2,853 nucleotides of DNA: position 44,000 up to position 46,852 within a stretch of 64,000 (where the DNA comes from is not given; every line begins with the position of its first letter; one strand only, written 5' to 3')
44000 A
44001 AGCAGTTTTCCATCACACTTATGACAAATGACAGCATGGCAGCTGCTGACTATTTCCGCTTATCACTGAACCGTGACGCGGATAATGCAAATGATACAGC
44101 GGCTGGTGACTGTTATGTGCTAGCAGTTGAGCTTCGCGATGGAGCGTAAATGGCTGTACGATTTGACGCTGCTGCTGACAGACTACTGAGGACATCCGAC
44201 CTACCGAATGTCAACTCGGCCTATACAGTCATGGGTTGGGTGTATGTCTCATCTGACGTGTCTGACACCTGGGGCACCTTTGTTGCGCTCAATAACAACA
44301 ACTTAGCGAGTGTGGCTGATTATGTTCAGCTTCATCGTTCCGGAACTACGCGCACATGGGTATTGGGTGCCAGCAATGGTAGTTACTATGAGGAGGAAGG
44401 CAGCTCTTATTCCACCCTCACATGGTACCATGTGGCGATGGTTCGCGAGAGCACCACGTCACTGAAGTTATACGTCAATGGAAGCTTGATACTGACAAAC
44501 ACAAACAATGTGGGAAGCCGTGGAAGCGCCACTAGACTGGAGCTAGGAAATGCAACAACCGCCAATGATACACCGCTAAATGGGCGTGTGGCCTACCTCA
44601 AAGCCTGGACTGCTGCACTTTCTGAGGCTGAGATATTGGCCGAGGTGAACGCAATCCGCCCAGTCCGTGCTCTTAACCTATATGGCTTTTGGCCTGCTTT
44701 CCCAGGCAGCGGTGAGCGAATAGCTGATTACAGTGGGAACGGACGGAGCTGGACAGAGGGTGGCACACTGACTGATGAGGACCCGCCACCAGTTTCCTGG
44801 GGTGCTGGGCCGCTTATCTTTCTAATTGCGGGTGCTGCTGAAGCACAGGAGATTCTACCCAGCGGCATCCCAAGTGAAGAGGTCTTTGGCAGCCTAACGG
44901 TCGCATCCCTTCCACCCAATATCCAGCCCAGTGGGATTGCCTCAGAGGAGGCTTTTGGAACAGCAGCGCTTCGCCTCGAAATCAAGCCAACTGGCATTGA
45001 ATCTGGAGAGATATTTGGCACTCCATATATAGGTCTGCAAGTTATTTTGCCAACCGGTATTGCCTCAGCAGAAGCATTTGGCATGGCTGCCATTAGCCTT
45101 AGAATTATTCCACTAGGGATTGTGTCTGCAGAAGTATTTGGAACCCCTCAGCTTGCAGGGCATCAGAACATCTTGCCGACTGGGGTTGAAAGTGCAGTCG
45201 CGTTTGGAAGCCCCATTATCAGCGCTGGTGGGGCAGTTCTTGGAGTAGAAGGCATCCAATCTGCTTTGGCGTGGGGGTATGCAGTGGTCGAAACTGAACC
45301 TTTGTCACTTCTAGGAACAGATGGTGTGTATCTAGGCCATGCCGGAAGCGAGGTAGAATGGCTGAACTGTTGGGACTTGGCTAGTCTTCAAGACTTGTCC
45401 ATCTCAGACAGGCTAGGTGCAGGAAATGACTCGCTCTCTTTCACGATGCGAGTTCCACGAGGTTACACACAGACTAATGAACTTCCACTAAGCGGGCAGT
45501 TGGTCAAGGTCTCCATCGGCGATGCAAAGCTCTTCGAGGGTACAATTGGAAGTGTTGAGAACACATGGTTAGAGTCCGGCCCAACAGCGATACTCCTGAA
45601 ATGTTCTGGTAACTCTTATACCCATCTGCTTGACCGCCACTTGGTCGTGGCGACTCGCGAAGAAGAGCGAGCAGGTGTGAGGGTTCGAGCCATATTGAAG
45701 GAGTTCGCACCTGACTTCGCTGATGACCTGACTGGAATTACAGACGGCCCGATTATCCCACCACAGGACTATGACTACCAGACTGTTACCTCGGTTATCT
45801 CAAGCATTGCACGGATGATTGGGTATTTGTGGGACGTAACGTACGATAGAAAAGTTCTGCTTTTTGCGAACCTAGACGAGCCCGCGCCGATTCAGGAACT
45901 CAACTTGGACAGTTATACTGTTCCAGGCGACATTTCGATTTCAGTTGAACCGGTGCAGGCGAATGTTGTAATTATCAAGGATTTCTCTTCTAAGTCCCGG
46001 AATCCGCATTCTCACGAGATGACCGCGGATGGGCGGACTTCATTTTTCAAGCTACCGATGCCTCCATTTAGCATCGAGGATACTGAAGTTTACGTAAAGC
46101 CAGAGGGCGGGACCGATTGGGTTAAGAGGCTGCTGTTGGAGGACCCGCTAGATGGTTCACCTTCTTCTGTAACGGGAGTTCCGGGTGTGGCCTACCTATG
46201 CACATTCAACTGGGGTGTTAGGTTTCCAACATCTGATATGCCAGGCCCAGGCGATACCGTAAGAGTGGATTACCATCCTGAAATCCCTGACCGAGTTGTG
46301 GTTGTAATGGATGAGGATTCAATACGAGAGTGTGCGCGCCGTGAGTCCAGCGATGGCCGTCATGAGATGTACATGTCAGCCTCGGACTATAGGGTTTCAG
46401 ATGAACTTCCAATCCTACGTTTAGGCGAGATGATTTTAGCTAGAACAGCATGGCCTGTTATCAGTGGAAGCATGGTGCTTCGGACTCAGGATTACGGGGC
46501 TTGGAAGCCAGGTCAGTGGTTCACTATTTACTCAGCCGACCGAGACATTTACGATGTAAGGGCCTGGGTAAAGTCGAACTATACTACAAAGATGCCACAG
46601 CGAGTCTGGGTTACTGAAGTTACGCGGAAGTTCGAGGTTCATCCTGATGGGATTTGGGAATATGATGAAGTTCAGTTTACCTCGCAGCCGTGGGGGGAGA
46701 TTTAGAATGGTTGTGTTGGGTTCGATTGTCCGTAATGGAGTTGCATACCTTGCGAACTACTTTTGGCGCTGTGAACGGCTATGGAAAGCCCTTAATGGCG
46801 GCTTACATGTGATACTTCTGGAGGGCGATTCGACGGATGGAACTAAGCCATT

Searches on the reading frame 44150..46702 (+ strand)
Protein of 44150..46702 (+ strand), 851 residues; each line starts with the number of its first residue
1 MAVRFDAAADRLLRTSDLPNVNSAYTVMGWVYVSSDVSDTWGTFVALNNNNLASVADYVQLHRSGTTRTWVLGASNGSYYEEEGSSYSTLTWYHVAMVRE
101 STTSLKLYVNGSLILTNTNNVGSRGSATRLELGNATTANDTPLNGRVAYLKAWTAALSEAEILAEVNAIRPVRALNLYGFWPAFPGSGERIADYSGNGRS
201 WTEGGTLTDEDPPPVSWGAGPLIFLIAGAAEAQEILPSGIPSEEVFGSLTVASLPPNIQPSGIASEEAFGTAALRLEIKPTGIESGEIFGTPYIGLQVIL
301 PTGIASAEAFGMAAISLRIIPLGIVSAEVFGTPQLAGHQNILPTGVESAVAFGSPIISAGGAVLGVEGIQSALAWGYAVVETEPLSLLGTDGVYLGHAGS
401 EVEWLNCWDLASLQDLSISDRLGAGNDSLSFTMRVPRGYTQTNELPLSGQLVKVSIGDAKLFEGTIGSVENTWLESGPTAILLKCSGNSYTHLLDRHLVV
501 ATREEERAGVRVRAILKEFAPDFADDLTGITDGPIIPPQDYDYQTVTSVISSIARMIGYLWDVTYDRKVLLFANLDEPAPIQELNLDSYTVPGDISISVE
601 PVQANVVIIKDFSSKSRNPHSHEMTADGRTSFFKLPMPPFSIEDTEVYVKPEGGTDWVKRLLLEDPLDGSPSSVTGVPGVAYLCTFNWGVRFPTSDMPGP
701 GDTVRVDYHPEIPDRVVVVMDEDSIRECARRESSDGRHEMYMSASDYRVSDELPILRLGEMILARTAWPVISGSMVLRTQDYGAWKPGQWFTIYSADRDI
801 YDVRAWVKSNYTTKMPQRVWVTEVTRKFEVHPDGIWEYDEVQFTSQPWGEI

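Call 36: search_protein_families(library=phrogs, proteins=[window:44150-46702:+], max_evalue=0.001)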
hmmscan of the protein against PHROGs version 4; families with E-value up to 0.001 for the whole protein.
window:44150-46702:+ (851 aa): 4 families
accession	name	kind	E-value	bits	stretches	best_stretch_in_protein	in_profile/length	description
phrog_13352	-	tail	2.1e-23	83.5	2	231-315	32-115/702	minor tail protein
phrog_8510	-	head and packaging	2.9e-09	36.2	1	4-170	1174-1343/1348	virion structural protein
phrog_24074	-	unknown function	2.4e-07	30.4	1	24-121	483-576/892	-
phrog_31125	-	unknown function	2.4e-05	24.1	1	42-165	419-538/625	-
